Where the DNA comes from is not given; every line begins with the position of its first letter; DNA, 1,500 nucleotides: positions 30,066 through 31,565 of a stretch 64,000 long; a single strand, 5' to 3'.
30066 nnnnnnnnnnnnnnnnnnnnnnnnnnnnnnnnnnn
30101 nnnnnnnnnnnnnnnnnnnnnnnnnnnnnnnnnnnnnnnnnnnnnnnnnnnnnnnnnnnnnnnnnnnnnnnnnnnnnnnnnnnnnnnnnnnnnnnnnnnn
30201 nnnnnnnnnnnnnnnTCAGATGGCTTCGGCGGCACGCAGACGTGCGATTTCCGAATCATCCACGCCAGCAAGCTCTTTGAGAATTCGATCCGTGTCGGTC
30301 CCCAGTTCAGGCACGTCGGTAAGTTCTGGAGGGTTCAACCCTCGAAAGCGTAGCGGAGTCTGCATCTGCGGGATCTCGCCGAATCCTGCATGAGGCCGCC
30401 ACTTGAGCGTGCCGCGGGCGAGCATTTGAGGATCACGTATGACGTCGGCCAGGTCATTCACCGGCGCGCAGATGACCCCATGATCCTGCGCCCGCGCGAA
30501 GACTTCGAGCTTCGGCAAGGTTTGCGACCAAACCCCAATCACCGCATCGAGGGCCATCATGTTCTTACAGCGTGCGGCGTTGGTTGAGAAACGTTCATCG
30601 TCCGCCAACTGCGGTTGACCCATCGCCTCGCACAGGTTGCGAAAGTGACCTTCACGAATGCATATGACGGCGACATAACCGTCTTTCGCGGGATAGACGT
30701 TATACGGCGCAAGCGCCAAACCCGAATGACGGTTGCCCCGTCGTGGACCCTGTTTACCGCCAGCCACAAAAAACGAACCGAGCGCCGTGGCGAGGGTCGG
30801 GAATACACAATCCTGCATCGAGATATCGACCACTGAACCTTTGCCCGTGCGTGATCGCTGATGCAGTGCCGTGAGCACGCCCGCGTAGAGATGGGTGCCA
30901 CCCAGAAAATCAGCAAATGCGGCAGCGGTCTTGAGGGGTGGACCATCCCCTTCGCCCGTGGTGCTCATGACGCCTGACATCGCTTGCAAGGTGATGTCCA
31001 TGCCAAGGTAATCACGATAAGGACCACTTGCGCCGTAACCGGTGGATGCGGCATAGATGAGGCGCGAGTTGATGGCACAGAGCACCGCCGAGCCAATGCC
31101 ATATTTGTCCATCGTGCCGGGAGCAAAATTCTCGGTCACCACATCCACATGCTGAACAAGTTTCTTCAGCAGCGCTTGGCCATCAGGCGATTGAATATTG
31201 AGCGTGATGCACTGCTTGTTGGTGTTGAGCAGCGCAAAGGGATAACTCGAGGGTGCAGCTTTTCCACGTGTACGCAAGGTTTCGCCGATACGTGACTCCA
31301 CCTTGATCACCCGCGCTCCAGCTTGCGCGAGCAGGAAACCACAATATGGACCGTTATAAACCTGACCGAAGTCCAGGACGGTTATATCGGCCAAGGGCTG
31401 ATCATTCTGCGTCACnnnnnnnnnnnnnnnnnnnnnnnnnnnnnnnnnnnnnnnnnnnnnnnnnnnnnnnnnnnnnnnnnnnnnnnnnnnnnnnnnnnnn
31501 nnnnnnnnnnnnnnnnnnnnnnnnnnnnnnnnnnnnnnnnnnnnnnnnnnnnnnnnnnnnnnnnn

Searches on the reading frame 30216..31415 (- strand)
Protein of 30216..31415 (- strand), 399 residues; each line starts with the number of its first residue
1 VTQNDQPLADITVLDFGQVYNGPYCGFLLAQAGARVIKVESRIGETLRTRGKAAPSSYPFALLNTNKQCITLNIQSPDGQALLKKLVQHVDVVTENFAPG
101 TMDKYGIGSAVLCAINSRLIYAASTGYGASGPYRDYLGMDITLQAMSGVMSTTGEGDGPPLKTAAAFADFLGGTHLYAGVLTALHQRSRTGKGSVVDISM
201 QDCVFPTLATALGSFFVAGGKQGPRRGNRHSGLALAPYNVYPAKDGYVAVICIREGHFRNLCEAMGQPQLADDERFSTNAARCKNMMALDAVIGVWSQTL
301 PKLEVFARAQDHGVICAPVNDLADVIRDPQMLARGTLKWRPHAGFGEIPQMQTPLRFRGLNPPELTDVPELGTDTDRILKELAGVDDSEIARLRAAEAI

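Call 19: find_encoding_contigs(protein=window:30216-31415:-, flank=10000, max_places=2)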
Protein window:30216-31415:- (399 aa): 5 contigs read that carry it; 2 places shown.
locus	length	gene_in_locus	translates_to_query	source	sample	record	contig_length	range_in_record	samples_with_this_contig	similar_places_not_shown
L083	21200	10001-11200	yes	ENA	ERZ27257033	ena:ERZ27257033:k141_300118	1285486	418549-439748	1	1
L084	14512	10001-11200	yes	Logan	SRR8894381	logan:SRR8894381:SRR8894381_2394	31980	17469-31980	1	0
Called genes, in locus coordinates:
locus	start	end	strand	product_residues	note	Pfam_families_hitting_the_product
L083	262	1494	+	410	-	PF08028:Acyl-CoA_dh_2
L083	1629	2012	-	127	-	PF21248:SoFic-like_C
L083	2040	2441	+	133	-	PF01152:Bac_globin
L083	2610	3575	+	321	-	PF02230:Abhydrolase_2 (weak), PF00326:Peptidase_S9 (weak)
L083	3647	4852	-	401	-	PF00873:ACR_tran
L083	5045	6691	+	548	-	PF07969:Amidohydro_3, PF01979:Amidohydro_1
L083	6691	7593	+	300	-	PF02492:cobW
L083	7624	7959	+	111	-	PF04993:TfoX_N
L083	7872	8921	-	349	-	-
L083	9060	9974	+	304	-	PF00685:Sulfotransfer_1, PF13469:Sulfotransfer_3 (weak)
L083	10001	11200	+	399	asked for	PF02515:CoA_transf_3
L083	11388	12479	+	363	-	PF00926:DHBP_synthase, PF00925:GTP_cyclohydro2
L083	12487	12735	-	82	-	-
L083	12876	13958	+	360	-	PF08240:ADH_N, PF16912:Glu_dehyd_C (weak), PF00107:ADH_zinc_N, PF13602:ADH_zinc_N_2 (weak)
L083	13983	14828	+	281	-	PF01557:FAA_hydrolase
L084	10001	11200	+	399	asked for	PF02515:CoA_transf_3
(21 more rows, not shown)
